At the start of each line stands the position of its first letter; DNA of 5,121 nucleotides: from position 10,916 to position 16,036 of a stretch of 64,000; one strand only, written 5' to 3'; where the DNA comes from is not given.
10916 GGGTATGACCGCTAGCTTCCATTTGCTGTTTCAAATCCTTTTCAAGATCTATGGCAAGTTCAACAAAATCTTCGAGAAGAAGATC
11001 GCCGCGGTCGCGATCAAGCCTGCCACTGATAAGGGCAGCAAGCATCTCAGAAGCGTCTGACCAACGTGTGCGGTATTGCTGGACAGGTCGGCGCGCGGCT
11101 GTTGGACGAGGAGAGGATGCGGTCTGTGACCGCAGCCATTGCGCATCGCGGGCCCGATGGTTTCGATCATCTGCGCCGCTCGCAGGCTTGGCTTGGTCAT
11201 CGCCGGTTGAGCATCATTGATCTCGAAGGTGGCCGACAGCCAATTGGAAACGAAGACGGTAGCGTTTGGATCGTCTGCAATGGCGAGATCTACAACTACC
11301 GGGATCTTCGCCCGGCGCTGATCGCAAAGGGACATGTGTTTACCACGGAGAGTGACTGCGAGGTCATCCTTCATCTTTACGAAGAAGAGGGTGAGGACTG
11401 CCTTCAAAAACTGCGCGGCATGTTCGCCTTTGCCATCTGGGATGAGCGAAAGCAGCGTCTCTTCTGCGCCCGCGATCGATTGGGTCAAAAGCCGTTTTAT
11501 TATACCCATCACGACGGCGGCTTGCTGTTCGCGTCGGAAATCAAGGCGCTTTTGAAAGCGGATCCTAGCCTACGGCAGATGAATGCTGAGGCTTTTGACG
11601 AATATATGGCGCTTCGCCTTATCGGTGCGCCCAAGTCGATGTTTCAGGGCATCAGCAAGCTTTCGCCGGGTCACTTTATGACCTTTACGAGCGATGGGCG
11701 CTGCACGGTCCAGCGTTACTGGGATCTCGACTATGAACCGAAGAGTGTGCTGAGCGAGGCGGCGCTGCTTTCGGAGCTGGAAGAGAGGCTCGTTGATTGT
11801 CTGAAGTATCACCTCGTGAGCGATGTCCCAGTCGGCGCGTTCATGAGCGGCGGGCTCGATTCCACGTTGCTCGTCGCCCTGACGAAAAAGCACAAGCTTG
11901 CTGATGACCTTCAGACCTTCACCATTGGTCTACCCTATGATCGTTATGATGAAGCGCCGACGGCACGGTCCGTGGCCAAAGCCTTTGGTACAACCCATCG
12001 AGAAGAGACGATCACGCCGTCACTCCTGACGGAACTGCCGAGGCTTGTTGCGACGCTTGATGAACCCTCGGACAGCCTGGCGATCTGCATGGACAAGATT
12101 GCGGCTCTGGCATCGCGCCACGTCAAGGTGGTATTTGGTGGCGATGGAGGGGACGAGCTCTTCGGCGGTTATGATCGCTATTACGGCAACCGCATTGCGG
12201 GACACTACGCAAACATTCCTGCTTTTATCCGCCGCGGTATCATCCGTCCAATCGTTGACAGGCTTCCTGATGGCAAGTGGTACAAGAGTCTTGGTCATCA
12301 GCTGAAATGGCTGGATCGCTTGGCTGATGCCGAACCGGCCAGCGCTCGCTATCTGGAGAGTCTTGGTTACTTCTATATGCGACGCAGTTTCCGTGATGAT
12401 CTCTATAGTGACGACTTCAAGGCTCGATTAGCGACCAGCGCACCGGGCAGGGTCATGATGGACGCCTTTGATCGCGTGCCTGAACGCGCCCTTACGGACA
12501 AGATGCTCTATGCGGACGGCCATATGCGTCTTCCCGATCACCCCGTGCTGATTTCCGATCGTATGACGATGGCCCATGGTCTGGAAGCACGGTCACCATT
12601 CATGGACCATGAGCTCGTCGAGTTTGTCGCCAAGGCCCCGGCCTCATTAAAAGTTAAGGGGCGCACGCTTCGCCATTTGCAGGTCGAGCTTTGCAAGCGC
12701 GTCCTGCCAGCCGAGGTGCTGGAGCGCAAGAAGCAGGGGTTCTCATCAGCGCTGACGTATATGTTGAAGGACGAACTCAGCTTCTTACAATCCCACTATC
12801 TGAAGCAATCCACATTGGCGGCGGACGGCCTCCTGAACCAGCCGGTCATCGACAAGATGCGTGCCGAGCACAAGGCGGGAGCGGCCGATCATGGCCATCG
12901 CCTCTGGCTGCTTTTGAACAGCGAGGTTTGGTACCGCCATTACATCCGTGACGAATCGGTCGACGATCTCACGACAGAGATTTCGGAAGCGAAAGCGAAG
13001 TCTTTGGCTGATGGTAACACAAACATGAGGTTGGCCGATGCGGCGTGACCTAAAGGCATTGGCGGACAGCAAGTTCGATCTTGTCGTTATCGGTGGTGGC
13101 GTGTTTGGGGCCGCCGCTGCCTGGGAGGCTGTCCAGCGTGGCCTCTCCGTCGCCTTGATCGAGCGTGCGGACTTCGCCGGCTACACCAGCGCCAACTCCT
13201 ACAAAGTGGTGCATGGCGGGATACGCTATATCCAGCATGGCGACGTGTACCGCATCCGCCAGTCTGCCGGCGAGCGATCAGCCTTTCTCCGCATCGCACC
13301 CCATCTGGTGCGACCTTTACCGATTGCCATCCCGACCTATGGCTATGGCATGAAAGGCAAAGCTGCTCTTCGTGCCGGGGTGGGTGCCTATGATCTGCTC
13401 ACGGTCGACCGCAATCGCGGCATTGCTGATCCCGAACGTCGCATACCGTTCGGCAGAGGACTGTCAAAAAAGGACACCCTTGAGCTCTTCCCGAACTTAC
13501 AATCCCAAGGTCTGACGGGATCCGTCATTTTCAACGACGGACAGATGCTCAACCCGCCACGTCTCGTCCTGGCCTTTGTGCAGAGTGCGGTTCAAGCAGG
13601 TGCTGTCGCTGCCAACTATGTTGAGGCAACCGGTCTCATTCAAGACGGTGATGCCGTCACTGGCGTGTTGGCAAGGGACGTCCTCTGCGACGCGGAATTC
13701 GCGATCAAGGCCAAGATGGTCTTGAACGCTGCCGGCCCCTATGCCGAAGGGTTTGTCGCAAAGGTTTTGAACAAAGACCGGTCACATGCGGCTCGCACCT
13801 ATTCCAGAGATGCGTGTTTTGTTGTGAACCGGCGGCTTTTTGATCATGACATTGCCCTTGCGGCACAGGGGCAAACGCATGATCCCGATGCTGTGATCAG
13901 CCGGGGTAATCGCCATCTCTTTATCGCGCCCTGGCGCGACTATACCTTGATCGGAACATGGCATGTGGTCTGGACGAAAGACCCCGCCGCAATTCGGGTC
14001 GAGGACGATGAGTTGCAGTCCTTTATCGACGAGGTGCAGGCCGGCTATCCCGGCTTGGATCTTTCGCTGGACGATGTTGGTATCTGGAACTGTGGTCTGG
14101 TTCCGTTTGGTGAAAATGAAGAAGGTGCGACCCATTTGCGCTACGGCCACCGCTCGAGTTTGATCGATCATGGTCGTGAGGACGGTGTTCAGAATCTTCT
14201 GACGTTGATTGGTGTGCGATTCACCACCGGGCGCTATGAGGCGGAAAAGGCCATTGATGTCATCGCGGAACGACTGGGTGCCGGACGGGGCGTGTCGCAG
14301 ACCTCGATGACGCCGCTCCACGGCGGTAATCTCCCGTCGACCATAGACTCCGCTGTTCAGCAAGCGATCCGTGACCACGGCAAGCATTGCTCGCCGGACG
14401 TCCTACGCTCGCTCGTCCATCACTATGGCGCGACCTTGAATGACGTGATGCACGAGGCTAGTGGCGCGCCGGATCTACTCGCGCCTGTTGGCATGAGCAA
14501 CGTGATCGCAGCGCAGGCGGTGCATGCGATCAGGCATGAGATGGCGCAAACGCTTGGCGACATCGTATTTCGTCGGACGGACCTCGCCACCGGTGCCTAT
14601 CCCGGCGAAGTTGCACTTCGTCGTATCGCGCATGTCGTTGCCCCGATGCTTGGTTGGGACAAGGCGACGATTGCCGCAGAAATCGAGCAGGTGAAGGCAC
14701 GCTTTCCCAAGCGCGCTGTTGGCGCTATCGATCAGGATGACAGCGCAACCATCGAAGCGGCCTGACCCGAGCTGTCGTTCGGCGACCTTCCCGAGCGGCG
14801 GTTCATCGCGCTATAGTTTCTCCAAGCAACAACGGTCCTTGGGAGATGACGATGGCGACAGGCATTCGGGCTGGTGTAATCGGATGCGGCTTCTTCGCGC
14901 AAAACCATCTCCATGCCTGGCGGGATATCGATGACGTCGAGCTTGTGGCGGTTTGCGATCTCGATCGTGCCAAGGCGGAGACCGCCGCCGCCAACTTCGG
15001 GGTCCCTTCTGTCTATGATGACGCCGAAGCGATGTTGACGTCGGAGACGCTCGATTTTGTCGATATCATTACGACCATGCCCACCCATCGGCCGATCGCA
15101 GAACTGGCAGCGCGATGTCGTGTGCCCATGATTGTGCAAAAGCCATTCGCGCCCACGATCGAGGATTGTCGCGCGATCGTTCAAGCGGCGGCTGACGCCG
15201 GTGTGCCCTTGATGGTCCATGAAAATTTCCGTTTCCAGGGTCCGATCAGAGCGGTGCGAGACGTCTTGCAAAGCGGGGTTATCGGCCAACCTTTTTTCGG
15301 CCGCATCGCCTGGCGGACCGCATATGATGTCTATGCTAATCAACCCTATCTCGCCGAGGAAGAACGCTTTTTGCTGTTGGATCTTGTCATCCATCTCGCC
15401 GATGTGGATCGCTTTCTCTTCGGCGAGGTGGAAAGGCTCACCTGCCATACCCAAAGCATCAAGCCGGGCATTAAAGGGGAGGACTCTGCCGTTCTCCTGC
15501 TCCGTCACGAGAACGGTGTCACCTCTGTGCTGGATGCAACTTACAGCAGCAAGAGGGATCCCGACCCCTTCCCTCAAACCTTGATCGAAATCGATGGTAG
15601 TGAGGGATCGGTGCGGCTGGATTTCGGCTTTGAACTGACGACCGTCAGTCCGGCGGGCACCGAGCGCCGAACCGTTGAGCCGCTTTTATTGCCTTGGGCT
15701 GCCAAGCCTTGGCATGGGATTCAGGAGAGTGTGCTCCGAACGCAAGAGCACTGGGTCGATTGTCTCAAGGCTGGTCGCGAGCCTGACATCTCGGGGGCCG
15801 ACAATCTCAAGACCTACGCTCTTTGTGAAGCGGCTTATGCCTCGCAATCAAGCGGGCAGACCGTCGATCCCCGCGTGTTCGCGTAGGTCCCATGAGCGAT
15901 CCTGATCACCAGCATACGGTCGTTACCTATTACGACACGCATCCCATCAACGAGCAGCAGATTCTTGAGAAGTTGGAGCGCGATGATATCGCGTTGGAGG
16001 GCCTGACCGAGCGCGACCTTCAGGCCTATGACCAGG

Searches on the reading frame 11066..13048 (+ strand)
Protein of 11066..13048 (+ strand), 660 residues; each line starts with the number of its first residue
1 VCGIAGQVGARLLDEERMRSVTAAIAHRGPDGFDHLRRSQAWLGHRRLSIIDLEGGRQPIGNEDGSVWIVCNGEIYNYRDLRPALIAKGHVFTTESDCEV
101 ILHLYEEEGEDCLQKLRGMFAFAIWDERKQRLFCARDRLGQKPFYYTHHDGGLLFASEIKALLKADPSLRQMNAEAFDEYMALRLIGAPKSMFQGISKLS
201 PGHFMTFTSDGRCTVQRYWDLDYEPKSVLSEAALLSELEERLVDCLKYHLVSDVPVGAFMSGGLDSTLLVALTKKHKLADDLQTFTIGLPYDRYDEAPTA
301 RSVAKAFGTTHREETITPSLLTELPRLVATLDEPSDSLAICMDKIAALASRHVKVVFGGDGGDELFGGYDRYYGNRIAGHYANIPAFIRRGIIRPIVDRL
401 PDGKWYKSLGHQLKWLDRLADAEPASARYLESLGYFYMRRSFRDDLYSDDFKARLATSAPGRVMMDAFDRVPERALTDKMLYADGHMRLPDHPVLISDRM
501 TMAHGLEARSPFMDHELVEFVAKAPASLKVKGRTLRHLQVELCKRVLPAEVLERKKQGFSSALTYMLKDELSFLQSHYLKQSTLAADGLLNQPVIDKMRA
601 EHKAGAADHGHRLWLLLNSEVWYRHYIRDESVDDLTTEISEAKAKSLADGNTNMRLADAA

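Call 11: search_protein_families(library=pfam, proteins=[window:11066-13048:+], max_evalue=0.0001)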
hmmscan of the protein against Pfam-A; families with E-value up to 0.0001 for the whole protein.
window:11066-13048:+ (660 aa): 4 families
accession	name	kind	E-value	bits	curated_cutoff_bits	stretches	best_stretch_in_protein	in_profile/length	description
PF00733.27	Asn_synthase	-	5.4e-80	270.1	21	1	237-624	1-354/354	Asparagine synthase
PF13537.11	GATase_7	-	8e-52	174.9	25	1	45-163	1-122/123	Glutamine amidotransferase domain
PF13522.11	GATase_6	-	2.3e-43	147.8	27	1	30-158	1-130/130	Glutamine amidotransferase domain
PF12481.13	DUF3700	-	2.8e-05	24.1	27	1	111-162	124-176/228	Aluminium induced protein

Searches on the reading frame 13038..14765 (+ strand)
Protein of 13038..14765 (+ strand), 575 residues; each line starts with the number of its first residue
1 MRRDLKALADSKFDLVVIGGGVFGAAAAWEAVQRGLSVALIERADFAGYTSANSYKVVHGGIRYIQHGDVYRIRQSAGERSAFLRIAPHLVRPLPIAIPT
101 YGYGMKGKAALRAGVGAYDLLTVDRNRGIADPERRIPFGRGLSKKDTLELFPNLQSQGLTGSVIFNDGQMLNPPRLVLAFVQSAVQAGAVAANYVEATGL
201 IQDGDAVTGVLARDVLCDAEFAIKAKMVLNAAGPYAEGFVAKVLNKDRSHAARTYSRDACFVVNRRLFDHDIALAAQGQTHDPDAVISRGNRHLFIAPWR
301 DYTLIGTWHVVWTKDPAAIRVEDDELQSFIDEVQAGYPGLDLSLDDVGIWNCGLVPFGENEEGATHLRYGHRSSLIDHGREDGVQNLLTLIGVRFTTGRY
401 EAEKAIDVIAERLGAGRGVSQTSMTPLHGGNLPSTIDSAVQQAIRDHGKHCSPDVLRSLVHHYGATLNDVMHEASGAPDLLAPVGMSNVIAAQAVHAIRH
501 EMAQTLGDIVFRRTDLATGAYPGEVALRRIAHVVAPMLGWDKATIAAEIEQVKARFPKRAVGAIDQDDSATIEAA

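Call 11: search_protein_families(library=pfam, proteins=[window:13038-14765:+], max_evalue=0.0001)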
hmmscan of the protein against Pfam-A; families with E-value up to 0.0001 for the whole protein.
window:13038-14765:+ (575 aa): 5 families
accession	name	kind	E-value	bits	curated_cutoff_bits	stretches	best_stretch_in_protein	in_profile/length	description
PF01266.30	DAO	-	1.1e-36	127.5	27.9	1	14-357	1-313/353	FAD dependent oxidoreductase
PF16901.10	DAO_C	-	9.5e-21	74.4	31.4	1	420-544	1-125/126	C-terminal domain of alpha-glycerophosphate oxidase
PF00890.30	FAD_binding_2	-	1.1e-07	31.8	20.4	0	14-54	1-41/414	FAD binding domain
PF12831.13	FAD_oxidored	-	1.2e-06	28.5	27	1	14-48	1-35/416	FAD dependent oxidoreductase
PF13450.12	NAD_binding_8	-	1.4e-06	28.9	21.9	1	17-57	1-40/68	NAD(P)-binding Rossmann-like domain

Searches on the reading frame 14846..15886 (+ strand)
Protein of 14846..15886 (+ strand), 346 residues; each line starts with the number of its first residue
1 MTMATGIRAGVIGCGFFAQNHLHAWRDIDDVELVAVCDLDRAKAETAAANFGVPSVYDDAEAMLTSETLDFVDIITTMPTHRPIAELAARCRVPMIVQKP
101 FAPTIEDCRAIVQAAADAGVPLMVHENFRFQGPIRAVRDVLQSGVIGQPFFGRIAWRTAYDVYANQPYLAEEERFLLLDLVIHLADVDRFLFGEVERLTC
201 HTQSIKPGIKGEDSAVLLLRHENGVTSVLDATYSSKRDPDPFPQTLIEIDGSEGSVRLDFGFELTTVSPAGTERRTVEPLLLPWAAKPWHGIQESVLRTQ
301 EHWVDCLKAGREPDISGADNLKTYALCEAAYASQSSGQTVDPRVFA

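Call 77: search_protein_families(library=pfam, proteins=[window:14846-15886:+], max_evalue=0.0001)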
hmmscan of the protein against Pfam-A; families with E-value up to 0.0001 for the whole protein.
window:14846-15886:+ (346 aa): 3 families
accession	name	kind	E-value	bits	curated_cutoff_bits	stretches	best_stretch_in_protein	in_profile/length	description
PF01408.29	GFO_IDH_MocA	-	3.5e-24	86.2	24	1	7-124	1-118/120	Oxidoreductase family, NAD-binding Rossmann fold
PF22725.1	GFO_IDH_MocA_C3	-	1.4e-19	70.8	27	1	134-257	1-124/124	GFO/IDH/MocA C-terminal domain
PF02894.22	GFO_IDH_MocA_C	-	1.4e-08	35.3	22.9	1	176-340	42-216/218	Oxidoreductase family, C-terminal alpha/beta domain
